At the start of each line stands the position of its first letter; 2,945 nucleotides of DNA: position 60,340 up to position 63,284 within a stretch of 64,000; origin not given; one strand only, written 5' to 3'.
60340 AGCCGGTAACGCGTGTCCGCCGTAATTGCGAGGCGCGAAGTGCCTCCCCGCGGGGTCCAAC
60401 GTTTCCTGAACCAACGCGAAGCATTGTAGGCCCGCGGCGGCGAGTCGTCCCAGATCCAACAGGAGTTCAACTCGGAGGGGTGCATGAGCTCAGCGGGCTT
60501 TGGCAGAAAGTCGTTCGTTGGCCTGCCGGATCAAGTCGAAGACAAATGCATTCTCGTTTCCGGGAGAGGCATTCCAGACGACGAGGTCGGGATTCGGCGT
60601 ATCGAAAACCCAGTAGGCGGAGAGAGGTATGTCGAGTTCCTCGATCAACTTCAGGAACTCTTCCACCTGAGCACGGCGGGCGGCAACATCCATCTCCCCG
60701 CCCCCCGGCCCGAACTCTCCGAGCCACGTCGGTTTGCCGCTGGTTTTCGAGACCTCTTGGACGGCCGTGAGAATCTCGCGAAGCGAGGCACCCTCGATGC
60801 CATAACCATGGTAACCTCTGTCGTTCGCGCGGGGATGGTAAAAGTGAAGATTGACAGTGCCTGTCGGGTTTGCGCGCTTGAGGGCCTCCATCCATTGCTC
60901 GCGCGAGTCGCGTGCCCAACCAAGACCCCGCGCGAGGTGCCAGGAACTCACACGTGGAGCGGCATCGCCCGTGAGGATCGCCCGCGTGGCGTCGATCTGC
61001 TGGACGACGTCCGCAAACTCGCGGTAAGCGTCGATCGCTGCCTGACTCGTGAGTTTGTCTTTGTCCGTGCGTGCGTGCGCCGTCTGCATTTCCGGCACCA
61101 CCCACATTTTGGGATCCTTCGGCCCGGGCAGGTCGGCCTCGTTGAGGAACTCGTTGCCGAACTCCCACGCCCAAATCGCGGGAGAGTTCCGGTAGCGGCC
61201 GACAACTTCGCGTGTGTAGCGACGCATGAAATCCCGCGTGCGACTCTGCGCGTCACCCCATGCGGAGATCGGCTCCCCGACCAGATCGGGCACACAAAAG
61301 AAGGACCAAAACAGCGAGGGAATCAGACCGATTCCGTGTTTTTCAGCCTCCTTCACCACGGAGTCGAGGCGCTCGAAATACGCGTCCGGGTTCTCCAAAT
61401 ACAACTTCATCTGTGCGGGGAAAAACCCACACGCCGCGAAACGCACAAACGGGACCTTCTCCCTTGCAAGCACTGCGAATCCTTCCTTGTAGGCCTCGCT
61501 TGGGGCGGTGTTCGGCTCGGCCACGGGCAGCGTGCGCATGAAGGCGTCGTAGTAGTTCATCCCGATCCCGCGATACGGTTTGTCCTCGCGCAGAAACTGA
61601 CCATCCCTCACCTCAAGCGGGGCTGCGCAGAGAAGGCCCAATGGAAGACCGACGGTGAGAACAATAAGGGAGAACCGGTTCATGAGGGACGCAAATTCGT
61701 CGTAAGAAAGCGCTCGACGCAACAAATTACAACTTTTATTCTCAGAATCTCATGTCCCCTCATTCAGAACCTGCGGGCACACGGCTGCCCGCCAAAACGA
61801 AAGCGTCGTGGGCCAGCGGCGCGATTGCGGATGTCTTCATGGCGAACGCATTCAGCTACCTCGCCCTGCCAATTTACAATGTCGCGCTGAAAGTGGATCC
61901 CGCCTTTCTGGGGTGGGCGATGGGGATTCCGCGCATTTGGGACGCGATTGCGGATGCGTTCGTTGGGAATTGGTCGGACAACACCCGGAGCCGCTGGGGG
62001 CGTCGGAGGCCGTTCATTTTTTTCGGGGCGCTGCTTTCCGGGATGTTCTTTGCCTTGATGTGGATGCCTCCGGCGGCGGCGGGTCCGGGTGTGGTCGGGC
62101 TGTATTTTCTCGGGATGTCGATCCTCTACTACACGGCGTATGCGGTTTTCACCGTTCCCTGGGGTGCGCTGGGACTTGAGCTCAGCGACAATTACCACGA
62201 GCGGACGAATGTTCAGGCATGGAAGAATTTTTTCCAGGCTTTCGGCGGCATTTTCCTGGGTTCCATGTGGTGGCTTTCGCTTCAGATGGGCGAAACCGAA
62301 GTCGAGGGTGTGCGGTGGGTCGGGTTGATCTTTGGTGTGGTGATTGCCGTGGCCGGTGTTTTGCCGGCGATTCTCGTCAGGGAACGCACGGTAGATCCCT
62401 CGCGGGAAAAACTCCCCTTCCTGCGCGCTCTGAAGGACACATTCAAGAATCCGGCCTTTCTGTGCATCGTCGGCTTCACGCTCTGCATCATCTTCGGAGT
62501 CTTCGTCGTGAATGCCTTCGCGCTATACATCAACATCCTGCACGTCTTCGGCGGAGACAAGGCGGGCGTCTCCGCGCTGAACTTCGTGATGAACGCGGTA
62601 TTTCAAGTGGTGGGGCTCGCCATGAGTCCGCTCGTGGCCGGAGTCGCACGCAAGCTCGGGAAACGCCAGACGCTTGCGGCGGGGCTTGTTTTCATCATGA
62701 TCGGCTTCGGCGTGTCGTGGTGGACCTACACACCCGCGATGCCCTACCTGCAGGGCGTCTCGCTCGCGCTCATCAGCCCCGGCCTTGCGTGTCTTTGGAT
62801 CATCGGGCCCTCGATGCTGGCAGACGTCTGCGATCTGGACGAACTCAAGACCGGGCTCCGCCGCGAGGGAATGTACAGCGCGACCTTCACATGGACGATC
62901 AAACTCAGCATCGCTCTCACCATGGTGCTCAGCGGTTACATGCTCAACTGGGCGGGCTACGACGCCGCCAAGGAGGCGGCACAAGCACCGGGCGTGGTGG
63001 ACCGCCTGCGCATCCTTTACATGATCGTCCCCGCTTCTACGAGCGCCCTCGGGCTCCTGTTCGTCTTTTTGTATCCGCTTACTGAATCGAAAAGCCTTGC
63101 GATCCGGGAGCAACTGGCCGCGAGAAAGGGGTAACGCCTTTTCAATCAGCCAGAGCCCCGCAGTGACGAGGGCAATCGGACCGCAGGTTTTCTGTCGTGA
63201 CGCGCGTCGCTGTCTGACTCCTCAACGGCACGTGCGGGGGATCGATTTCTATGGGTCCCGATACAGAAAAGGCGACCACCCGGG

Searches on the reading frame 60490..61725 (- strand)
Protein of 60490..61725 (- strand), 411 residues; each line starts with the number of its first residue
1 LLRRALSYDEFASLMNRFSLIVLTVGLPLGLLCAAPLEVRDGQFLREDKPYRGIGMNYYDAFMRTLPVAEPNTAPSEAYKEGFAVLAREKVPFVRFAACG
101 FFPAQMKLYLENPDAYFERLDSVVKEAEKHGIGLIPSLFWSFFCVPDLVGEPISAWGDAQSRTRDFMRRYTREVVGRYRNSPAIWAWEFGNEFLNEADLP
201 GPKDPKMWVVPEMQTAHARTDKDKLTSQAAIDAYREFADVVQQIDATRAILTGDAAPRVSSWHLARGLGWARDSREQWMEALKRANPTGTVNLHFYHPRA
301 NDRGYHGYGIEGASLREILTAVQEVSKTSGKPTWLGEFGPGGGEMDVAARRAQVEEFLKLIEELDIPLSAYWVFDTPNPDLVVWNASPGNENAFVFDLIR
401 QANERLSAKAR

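Call 71: search_protein_families(library=pfam, proteins=[window:60490-61725:-], max_evalue=0.0001)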
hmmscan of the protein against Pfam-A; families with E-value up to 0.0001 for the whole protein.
window:60490-61725:- (411 aa): 2 families
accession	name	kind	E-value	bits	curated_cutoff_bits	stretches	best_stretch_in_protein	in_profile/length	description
PF00150.24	Cellulase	-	2.4e-10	40.8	23.5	1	86-369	30-264/272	Cellulase (glycosyl hydrolase family 5)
PF13204.13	Apiosidase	-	3.2e-06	27.4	26.5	1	114-187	81-148/320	Apiosidase-like, catalytic domain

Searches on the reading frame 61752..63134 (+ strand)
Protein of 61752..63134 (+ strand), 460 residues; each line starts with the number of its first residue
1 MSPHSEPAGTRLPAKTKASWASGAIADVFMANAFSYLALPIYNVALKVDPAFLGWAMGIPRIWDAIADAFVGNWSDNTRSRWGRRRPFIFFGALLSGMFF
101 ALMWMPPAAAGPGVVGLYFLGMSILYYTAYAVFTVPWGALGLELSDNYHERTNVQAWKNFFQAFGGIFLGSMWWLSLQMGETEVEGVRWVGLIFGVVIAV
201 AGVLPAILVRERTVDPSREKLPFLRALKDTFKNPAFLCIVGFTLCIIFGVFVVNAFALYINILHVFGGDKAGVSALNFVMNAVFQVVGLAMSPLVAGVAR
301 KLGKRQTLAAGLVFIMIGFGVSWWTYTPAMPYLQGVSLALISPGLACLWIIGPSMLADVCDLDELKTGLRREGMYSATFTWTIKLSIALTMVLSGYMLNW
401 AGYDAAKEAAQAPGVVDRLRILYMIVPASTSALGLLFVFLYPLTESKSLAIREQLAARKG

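Call 71: search_protein_families(library=pfam, proteins=[window:61752-63134:+], max_evalue=0.0001)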
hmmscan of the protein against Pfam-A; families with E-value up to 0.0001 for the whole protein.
window:61752-63134:+ (460 aa): 2 families
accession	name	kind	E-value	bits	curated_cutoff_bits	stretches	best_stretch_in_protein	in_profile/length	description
PF13347.12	MFS_2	-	2.3e-73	247.6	27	1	21-445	3-427/427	MFS/sugar transport protein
PF07690.21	MFS_1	-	6.5e-20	71.8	33.4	1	28-360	8-323/347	Major Facilitator Superfamily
